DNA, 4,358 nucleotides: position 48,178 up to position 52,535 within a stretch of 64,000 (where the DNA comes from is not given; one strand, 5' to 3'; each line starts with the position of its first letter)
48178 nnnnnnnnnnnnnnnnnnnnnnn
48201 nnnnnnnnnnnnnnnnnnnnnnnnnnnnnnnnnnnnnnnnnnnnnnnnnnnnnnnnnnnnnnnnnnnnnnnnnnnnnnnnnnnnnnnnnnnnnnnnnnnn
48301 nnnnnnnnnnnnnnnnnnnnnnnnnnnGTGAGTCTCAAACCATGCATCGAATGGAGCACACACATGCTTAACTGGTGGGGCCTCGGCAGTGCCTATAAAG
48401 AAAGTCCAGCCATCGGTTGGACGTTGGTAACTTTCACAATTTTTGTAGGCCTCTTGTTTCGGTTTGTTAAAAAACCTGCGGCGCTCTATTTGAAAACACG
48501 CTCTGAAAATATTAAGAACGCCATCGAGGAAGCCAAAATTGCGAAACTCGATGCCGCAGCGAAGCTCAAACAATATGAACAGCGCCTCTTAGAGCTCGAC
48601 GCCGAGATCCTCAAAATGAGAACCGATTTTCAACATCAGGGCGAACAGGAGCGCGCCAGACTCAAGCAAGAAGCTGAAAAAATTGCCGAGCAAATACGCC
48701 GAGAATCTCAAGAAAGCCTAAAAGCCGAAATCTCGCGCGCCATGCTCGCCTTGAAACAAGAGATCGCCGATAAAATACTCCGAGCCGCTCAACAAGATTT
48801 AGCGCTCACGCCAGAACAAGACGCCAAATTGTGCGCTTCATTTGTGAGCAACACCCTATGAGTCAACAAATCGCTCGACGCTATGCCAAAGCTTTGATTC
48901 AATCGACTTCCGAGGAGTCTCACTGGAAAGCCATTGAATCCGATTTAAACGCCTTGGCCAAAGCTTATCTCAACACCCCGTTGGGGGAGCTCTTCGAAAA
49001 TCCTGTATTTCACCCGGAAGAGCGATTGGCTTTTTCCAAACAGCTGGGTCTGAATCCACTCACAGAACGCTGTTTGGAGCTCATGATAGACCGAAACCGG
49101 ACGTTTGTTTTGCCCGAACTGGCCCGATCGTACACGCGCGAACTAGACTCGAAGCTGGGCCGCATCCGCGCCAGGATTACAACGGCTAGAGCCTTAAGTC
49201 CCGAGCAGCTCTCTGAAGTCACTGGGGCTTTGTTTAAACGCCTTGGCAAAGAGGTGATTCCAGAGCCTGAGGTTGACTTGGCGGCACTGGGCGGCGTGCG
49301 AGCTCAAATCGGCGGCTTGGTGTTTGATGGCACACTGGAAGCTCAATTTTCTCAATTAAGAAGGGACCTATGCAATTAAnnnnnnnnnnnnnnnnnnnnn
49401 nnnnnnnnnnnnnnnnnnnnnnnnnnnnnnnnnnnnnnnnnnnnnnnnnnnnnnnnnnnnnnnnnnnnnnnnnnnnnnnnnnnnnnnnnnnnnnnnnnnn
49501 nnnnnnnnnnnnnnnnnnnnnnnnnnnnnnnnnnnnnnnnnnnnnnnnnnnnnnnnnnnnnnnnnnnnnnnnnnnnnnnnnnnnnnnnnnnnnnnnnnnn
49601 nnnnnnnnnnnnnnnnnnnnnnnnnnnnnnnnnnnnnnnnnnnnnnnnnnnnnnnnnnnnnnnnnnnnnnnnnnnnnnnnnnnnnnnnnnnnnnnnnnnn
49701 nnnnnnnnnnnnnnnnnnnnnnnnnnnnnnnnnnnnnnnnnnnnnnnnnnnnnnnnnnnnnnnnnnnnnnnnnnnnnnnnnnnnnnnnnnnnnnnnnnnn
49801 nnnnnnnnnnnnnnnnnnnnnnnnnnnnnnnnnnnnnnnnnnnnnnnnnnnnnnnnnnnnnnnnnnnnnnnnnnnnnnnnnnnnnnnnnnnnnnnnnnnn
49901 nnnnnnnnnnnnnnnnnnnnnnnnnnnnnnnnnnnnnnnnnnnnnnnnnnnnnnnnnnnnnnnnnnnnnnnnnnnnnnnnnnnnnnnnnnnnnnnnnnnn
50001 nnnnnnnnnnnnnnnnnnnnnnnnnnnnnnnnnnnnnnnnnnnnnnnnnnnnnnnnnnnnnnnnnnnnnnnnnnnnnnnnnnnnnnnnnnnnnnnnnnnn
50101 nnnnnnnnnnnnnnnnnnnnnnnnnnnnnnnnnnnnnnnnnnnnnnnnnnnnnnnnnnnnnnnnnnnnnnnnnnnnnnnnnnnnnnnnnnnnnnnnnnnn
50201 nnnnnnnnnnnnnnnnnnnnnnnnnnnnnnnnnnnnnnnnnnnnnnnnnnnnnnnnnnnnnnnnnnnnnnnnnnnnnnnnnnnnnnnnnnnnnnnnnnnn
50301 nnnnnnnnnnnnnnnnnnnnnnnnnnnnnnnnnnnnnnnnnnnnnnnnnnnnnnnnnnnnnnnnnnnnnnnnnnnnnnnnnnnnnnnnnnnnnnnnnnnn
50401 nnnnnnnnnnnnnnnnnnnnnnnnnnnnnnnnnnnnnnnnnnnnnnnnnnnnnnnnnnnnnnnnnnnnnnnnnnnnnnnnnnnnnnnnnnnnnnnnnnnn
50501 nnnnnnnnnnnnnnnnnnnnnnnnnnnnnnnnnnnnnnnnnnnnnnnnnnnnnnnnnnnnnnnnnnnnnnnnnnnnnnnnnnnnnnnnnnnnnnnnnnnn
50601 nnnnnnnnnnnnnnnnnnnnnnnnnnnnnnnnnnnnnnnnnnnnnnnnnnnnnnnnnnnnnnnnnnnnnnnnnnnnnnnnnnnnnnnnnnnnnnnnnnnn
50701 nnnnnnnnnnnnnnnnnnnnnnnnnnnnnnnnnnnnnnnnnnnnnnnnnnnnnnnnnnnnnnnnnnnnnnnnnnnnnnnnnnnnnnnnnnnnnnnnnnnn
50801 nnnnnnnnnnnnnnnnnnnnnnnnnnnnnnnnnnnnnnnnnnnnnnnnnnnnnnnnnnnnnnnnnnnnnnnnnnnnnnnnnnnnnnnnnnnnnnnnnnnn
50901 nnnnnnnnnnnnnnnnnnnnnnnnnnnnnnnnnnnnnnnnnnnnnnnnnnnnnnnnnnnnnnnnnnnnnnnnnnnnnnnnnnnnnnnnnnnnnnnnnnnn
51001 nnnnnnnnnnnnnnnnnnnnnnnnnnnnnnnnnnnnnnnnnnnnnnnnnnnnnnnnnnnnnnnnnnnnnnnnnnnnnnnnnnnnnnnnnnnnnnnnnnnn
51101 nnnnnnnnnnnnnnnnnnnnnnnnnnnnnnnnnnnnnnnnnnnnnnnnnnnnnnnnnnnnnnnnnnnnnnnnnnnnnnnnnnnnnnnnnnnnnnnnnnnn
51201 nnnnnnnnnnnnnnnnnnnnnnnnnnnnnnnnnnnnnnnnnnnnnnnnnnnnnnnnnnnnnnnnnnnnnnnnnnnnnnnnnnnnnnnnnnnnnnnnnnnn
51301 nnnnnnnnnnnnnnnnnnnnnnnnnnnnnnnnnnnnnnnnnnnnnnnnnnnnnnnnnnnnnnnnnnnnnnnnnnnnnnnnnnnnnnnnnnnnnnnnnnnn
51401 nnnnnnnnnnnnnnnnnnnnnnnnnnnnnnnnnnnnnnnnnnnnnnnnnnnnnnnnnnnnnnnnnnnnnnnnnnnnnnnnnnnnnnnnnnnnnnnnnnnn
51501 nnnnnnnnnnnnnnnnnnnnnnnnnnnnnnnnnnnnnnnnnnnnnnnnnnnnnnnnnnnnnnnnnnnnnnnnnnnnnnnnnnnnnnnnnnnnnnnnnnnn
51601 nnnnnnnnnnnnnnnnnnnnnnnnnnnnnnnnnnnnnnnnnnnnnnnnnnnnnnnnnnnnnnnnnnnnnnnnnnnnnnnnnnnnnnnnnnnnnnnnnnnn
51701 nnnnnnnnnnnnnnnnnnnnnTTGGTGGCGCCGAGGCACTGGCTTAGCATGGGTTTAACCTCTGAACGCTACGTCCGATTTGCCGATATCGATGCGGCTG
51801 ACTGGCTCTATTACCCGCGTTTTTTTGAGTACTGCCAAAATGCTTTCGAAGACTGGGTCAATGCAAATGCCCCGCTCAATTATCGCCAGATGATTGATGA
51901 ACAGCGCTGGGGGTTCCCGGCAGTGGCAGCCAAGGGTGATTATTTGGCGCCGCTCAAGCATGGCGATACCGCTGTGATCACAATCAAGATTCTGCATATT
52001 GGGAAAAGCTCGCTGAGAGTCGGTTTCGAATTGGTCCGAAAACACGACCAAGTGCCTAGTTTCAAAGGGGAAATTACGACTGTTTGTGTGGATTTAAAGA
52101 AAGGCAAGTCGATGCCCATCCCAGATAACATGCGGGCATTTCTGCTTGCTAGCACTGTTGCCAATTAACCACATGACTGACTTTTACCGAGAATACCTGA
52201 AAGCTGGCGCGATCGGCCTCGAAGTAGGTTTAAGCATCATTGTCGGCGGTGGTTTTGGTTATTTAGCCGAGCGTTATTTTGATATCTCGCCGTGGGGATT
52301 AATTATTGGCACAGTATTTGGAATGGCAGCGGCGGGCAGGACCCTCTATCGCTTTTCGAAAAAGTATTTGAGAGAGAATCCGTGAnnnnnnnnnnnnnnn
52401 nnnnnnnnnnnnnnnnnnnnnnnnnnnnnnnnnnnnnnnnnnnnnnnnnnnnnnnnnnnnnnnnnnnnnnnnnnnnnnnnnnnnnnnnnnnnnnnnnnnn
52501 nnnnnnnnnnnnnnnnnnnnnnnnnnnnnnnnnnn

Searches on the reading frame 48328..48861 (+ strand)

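Call 26: search_protein_families(library=pfam, proteins=[window:48328-48861:+], max_evalue=0.001)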
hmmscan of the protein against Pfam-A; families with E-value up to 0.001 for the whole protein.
window:48328-48861:+ (177 aa): 2 families
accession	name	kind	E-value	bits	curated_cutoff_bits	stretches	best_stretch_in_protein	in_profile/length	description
PF00430.23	ATP-synt_B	-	9.4e-17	61.8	28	1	30-158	3-131/132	ATP synthase B/B' CF(0)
PF03040.20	CemA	-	0.00014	22.3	27.4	1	29-137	7-113/229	CemA family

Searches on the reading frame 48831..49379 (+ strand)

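Call 26: search_protein_families(library=pfam, proteins=[window:48831-49379:+], max_evalue=0.001)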
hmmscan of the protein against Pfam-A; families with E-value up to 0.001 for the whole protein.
window:48831-49379:+ (182 aa): 1 family
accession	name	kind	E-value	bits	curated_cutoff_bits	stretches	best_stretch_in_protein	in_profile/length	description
PF00213.23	OSCP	-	1.6e-33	116.7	22.3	1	14-180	1-172/172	ATP synthase delta (OSCP) subunit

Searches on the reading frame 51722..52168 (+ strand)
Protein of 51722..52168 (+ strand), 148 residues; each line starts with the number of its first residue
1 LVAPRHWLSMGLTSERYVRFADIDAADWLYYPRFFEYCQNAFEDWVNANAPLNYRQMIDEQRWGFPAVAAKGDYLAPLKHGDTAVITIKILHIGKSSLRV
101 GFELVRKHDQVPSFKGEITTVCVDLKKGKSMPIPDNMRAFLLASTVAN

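Call 26: search_protein_families(library=pfam, proteins=[window:51722-52168:+], max_evalue=0.001)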
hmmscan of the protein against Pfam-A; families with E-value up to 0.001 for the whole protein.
window:51722-52168:+ (148 aa): 2 families
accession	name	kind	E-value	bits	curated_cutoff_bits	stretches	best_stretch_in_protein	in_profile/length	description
PF13279.12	4HBT_2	-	3.5e-18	66.7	25.5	1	18-141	1-122/122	Thioesterase-like superfamily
PF03061.28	4HBT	-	2.2e-07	31.5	20.6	1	30-111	5-77/79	Thioesterase superfamily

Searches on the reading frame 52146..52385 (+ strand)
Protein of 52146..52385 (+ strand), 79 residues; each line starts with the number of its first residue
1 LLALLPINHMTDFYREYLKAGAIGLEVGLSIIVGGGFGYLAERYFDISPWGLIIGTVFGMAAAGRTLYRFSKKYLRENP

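Call 26: search_protein_families(library=pfam, proteins=[window:52146-52385:+], max_evalue=0.001)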
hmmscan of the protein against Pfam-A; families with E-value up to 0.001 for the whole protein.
window:52146-52385:+ (79 aa): 1 family
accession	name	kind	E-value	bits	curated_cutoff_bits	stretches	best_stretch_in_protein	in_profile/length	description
PF09527.15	ATPase_gene1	-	2.8e-13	50.2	26.6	1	18-69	2-53/54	Putative F0F1-ATPase subunit Ca2+/Mg2+ transporter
